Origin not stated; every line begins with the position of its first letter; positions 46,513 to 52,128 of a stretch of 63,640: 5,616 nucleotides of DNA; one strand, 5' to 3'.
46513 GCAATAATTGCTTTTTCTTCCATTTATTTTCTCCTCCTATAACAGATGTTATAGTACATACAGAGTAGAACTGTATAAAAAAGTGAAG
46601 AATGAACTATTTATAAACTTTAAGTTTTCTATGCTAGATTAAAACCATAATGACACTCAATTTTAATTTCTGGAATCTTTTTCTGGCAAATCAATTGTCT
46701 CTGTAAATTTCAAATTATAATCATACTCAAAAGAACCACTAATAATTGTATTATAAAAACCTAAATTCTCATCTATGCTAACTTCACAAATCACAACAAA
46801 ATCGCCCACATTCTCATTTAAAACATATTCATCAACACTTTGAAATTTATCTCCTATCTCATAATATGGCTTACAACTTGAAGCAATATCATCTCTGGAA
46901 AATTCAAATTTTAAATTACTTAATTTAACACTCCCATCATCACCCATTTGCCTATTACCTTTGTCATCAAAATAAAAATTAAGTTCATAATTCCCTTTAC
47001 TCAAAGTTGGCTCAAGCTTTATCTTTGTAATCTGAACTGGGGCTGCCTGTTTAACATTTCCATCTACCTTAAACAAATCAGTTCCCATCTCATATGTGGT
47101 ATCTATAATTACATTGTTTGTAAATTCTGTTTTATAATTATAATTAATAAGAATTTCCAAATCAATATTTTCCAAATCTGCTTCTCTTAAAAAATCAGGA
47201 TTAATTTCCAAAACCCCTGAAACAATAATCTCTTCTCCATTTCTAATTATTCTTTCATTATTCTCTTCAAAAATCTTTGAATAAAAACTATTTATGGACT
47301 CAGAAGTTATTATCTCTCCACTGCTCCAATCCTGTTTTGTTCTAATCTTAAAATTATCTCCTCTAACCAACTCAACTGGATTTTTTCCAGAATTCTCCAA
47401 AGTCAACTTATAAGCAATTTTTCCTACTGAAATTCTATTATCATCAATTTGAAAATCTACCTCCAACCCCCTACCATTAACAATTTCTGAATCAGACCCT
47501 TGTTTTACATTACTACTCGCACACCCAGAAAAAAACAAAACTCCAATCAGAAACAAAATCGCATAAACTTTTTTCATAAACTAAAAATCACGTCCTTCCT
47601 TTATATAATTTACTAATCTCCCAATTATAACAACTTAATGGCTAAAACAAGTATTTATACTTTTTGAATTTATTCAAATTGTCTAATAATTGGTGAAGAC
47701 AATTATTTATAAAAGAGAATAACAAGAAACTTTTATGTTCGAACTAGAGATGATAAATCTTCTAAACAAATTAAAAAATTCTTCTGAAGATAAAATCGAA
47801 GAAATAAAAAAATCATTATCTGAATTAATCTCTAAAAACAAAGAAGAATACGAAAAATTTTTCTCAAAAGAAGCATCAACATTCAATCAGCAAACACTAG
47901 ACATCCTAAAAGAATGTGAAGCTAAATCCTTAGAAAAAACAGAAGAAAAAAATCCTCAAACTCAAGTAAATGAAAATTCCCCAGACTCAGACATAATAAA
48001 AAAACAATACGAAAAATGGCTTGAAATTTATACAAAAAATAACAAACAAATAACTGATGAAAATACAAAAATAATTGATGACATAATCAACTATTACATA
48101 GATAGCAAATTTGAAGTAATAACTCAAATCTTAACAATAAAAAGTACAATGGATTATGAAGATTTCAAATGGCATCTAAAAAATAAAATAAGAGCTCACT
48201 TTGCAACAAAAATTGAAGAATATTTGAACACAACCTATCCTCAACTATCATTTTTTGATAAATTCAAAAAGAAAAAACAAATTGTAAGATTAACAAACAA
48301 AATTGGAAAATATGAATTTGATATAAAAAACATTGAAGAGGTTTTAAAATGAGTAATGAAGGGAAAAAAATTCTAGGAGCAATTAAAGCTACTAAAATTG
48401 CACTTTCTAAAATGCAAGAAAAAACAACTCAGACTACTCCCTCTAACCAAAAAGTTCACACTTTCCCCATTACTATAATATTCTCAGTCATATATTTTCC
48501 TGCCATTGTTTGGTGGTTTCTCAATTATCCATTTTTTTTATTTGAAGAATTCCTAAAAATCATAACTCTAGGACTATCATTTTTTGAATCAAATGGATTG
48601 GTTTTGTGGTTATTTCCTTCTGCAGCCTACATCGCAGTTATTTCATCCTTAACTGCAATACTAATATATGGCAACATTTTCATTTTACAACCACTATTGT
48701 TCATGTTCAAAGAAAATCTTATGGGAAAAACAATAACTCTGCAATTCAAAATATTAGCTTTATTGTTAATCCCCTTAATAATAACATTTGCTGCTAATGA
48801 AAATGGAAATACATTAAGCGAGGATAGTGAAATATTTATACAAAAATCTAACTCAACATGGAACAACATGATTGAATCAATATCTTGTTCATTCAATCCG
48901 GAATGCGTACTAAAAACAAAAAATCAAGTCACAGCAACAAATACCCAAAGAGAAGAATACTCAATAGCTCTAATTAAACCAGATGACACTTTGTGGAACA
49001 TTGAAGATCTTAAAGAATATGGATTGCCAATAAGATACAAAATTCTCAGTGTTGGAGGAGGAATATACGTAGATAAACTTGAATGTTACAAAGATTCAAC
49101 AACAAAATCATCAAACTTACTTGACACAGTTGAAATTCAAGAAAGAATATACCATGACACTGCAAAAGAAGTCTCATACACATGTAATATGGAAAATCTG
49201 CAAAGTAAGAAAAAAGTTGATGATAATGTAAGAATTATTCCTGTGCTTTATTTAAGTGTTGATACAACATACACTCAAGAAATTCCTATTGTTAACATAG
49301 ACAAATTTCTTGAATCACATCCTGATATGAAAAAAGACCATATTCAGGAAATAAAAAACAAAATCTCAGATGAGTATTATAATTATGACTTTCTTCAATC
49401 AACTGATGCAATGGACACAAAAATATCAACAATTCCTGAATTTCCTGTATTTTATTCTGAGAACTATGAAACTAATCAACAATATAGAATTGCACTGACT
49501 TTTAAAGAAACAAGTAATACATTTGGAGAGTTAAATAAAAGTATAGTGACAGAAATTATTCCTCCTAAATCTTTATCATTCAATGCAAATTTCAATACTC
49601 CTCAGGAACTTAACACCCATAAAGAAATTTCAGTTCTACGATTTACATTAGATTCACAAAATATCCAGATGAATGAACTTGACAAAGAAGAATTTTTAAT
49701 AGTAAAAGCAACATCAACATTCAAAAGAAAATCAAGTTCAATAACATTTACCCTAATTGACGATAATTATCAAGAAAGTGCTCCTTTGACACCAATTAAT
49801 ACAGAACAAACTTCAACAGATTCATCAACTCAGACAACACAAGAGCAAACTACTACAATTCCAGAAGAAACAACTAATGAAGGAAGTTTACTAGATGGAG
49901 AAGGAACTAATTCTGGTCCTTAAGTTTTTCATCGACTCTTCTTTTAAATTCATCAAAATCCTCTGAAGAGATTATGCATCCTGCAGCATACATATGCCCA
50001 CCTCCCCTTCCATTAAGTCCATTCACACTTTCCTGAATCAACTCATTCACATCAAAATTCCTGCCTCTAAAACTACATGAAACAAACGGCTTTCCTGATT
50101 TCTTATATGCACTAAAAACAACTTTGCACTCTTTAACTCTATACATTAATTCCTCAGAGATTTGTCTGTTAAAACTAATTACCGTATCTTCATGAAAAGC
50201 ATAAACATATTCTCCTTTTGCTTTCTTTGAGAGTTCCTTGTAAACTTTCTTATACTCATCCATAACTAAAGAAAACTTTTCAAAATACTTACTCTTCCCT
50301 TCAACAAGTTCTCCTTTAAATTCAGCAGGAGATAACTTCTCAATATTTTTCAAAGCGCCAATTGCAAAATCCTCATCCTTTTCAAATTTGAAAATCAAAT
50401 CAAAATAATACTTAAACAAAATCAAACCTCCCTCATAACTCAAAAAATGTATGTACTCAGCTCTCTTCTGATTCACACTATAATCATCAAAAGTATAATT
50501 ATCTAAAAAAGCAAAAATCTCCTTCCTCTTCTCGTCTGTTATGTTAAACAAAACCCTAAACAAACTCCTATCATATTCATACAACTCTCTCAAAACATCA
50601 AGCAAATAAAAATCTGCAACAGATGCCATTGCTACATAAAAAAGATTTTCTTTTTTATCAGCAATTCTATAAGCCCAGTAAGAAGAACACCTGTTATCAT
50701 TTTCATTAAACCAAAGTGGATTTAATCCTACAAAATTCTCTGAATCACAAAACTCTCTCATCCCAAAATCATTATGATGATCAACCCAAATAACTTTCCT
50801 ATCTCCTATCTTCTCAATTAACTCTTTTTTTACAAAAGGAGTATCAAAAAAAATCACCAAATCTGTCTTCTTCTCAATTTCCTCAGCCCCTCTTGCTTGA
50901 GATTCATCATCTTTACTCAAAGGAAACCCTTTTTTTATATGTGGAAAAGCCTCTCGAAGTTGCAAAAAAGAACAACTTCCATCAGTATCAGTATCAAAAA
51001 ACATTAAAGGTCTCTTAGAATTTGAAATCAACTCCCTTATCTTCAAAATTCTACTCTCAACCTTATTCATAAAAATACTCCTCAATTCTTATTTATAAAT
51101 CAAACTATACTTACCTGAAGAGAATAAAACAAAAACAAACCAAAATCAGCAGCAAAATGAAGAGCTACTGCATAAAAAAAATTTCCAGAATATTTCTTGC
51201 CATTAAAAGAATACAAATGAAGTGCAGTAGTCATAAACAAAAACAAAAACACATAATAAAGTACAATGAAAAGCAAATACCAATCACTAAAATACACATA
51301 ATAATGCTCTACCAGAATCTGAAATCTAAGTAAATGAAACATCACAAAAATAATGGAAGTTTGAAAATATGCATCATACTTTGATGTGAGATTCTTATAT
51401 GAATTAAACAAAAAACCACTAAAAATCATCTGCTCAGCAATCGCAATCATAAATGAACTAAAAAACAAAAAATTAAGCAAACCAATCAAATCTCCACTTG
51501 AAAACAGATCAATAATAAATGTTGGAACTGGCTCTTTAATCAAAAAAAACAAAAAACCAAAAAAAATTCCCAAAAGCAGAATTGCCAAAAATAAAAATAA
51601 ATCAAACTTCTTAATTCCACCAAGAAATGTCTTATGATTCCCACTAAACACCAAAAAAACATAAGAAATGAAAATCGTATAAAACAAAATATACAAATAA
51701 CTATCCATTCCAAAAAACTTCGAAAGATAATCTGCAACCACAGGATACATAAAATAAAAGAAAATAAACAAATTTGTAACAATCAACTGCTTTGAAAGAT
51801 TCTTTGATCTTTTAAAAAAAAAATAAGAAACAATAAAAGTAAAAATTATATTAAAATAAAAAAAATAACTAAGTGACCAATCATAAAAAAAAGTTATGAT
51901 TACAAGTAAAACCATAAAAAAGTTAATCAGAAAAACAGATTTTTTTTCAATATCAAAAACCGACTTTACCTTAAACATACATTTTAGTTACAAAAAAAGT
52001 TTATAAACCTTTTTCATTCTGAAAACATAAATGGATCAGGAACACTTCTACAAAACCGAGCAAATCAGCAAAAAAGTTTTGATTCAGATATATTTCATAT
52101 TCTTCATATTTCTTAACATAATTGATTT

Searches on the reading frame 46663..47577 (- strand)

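Call 45: search_protein_families(library=pfam, proteins=[window:46663-47577:-], max_evalue=0.00001)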
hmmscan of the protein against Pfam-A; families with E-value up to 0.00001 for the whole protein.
window:46663-47577:- (304 aa): 0 families

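Call 49: search_protein_families(library=pfam, proteins=[window:46663-47577:-], max_evalue=0.05)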
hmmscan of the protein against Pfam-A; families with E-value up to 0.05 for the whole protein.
window:46663-47577:- (304 aa): 1 family
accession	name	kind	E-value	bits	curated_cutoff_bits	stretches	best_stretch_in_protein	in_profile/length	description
PF15584.11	Imm72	-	0.032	14.8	25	0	266-294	25-53/81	Immunity protein 72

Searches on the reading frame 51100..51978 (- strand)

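Call 46: search_protein_families(library=pfam, proteins=[window:51100-51978:-], max_evalue=0.00001)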
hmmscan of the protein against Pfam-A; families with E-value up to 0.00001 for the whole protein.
window:51100-51978:- (292 aa): 0 families

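Call 49: search_protein_families(library=pfam, proteins=[window:51100-51978:-], max_evalue=0.05)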
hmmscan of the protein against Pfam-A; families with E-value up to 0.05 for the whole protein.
window:51100-51978:- (292 aa): 1 family
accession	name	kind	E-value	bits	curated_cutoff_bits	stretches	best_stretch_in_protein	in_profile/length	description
PF02517.21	Rce1-like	-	5.6e-05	23.8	22.4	1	168-279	5-92/93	Type II CAAX prenyl endopeptidase Rce1-like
